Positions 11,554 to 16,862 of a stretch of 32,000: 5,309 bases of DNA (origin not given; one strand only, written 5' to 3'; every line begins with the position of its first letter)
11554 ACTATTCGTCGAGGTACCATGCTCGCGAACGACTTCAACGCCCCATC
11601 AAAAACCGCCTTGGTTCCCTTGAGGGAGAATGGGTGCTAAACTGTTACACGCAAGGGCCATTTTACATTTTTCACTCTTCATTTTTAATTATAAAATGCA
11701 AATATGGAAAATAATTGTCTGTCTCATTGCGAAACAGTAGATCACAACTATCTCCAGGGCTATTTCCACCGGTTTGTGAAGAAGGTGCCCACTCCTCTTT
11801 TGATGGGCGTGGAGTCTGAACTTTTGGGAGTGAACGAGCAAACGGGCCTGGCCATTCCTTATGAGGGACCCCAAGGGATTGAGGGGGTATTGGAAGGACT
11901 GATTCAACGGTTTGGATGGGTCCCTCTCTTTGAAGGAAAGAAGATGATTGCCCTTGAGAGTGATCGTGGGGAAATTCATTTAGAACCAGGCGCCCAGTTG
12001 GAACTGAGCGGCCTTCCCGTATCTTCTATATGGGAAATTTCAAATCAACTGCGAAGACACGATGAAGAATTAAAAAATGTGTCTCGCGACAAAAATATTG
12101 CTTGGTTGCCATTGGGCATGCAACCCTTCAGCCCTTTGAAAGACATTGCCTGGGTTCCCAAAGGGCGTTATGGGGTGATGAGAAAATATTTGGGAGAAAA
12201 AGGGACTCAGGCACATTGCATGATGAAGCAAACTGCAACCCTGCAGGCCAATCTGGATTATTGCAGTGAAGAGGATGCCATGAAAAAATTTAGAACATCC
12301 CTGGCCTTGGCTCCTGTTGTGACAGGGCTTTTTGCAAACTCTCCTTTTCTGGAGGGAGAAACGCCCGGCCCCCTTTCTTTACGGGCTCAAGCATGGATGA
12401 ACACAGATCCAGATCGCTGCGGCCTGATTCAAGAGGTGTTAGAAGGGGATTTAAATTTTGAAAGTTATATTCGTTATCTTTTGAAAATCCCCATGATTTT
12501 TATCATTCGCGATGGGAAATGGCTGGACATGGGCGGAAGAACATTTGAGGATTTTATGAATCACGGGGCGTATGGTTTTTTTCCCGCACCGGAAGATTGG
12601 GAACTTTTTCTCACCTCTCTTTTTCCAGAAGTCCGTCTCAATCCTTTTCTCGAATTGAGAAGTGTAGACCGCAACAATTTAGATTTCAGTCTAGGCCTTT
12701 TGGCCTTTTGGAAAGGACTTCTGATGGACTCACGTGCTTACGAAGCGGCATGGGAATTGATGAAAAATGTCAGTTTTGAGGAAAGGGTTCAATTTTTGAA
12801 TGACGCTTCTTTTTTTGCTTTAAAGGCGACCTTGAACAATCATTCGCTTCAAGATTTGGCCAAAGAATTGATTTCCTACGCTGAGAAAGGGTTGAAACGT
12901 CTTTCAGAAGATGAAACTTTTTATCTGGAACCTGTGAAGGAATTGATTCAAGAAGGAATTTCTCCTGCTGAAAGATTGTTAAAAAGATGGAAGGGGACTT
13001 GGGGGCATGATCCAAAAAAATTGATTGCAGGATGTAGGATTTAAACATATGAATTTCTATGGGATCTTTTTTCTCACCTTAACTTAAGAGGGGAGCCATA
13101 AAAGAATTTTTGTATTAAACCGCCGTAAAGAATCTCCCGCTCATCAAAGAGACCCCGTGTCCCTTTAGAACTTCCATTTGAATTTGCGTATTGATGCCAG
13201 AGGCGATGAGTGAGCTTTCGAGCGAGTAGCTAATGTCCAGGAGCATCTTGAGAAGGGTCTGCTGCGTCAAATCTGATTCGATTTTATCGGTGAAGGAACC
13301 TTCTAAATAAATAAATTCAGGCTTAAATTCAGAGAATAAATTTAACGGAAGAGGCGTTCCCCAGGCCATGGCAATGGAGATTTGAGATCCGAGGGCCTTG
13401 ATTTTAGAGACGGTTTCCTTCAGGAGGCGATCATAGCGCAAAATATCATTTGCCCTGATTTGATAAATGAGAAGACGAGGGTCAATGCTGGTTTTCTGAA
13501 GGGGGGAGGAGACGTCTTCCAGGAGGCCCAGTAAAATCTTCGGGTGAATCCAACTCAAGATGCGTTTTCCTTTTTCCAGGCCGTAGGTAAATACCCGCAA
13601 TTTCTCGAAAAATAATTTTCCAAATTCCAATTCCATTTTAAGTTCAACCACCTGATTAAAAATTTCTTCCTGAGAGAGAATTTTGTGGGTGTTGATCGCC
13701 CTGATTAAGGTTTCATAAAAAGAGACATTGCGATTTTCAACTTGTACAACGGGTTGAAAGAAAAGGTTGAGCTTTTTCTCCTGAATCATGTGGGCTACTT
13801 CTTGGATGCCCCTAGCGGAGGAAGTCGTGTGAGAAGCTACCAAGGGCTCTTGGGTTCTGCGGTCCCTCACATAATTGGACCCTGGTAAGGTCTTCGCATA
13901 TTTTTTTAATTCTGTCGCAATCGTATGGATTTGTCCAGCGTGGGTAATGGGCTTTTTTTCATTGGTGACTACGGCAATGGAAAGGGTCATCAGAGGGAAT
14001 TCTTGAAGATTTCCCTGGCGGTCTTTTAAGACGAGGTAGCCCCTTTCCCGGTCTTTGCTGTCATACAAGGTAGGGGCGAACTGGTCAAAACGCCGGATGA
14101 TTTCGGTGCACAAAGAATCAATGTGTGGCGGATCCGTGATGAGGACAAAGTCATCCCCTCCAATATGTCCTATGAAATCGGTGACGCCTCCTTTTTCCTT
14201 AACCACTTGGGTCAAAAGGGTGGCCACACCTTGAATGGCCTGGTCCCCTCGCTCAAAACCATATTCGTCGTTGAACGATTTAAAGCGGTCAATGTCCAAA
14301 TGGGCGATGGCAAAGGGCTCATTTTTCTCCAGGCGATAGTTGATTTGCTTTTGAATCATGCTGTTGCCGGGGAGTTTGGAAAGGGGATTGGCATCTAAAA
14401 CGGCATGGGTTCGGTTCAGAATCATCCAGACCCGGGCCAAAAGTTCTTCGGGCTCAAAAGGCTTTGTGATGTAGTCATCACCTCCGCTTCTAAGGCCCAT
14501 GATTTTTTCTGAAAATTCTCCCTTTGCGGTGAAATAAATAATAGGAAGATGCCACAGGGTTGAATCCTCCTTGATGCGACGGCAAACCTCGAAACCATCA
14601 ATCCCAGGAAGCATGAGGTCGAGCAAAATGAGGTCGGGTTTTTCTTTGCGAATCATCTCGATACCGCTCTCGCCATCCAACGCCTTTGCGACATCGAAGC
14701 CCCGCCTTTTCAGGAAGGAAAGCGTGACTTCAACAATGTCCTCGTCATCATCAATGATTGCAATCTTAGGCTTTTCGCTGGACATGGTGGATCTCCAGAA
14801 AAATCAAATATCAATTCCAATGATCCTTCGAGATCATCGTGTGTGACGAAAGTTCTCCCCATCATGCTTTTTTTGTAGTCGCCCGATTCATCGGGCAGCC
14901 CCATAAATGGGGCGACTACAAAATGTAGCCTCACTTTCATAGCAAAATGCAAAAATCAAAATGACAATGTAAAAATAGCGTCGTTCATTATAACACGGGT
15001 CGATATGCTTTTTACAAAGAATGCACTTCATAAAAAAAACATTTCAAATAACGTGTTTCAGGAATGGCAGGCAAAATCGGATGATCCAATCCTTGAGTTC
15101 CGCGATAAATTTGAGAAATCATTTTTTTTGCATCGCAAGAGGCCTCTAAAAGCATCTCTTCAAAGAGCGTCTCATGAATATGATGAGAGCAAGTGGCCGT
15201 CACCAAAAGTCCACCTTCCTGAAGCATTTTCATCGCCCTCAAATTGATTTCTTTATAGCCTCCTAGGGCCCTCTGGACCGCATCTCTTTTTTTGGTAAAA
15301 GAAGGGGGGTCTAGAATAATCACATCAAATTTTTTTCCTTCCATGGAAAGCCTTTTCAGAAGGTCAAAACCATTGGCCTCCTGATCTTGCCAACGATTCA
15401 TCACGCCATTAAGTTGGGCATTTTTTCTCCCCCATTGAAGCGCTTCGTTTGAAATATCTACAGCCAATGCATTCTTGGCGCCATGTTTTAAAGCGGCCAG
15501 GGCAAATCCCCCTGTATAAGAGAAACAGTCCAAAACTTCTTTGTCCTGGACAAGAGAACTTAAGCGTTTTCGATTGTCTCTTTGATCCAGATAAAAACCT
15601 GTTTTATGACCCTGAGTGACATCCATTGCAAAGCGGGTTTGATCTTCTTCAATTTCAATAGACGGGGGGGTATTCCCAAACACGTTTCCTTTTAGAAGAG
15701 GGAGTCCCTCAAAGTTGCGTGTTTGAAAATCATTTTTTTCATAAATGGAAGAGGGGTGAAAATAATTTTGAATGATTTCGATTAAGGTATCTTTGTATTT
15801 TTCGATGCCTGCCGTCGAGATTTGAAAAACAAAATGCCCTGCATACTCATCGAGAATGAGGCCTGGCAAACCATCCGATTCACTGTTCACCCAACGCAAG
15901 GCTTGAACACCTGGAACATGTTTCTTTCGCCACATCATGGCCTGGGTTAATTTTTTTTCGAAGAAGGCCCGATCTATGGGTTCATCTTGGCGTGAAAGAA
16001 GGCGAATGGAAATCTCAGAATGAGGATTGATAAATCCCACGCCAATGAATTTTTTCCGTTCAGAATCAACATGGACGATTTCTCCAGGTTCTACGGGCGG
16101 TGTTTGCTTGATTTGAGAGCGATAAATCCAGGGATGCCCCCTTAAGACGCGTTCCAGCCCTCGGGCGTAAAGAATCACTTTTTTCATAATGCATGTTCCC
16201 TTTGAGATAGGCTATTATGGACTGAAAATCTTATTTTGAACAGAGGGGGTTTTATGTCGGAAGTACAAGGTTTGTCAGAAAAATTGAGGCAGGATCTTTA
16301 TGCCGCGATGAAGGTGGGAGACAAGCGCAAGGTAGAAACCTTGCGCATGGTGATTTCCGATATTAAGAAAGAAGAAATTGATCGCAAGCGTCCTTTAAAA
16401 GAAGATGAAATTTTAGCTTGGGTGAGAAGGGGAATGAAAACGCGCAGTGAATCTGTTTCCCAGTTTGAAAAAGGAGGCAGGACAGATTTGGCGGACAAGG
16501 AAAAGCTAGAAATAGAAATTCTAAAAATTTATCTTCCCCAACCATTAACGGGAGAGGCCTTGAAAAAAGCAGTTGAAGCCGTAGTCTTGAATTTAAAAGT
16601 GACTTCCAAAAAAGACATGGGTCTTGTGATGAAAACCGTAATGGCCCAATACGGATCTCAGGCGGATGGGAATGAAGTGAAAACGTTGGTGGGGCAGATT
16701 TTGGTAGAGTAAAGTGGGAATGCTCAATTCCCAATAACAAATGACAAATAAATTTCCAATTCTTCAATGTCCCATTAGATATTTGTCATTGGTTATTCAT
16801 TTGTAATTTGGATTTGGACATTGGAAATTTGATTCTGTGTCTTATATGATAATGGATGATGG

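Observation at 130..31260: Five sequence-unrelated intergenic hairpin families built on one rule: inverted arrays of tandem 7-bp words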

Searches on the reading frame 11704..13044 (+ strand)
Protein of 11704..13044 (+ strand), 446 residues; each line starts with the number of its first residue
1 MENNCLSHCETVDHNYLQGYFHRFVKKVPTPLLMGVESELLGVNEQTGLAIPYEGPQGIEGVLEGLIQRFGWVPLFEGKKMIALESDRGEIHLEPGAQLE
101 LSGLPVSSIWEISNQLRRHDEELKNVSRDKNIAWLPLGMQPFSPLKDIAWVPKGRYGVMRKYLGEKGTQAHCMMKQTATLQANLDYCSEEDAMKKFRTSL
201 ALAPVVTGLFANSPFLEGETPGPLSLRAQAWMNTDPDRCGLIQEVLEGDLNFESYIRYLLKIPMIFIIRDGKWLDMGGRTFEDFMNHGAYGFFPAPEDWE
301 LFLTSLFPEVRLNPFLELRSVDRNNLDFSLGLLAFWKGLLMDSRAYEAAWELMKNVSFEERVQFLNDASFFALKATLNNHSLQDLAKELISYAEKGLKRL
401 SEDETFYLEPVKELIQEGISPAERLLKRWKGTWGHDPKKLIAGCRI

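Call 63: search_protein_families(library=pfam, proteins=[window:11704-13044:+], max_evalue=0.00001)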
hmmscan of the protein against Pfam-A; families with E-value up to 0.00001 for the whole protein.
window:11704-13044:+ (446 aa): 1 family
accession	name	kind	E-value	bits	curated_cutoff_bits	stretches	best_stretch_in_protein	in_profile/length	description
PF04107.18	GCS2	-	1.1e-48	166.6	21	1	68-356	17-290/291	Glutamate-cysteine ligase family 2(GCS2)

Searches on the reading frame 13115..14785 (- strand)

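Call 64: search_protein_families(library=pfam, proteins=[window:13115-14785:-], max_evalue=0.00001)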
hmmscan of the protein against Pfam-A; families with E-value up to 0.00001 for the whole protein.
window:13115-14785:- (556 aa): 3 families
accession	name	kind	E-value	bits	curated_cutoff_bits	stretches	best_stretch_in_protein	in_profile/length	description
PF00072.30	Response_reg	-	2.9e-28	98.7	30.2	1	8-119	1-110/111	Response regulator receiver domain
PF00563.25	EAL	-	6.2e-24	85.1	31.3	1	329-553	3-233/236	EAL domain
PF00990.26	GGDEF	-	2.3e-15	57.2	23.8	1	134-221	5-92/161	Diguanylate cyclase, GGDEF domain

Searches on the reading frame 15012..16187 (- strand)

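Call 64: search_protein_families(library=pfam, proteins=[window:15012-16187:-], max_evalue=0.00001)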
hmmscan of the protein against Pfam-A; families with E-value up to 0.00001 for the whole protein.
window:15012-16187:- (391 aa): 8 families
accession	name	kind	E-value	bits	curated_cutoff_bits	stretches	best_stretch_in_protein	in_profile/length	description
PF10672.15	Methyltrans_SAM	-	3.4e-23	82.7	27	1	172-349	81-256/286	S-adenosylmethionine-dependent methyltransferase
PF17785.7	PUA_3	-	1.5e-19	70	22.6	1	4-66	1-64/64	PUA-like domain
PF03602.21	Cons_hypoth95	-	5.6e-13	49.4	24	1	210-332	37-152/182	Conserved hypothetical protein 95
PF13847.12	Methyltransf_31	-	2.6e-08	34.1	27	1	215-343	4-120/145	Methyltransferase domain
PF06325.19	PrmA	-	1.6e-07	31.5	22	1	214-291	161-231/296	Ribosomal protein L11 methyltransferase (PrmA)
PF02475.24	TRM5-TYW2_MTfase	-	4.5e-07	30.4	28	1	181-272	5-95/164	TRM5/TYW2 methyltransferase domain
PF05175.20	MTS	-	6.2e-07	29.6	23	1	214-349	31-157/170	Methyltransferase small domain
PF01728.25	FtsJ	-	5.5e-06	26.9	24.1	1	205-342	14-149/181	FtsJ-like methyltransferase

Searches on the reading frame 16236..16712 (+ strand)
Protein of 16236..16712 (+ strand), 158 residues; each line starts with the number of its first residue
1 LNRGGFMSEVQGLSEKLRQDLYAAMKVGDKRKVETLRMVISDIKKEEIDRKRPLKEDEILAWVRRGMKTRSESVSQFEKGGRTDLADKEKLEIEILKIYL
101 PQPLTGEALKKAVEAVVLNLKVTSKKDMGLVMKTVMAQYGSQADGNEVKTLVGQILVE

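Call 64: search_protein_families(library=pfam, proteins=[window:16236-16712:+], max_evalue=0.00001)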
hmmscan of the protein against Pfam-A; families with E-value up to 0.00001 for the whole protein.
window:16236-16712:+ (158 aa): 1 family
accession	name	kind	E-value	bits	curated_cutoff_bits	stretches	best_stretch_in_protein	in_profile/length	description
PF09424.15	YqeY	-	1.1e-42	146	27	1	15-155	2-142/143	Yqey-like protein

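Call 76: find_encoding_contigs(protein=window:16236-16712:+, flank=1500, max_places=10)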
Protein window:16236-16712:+ (158 aa): no gene with exactly this product is on record in the collection.
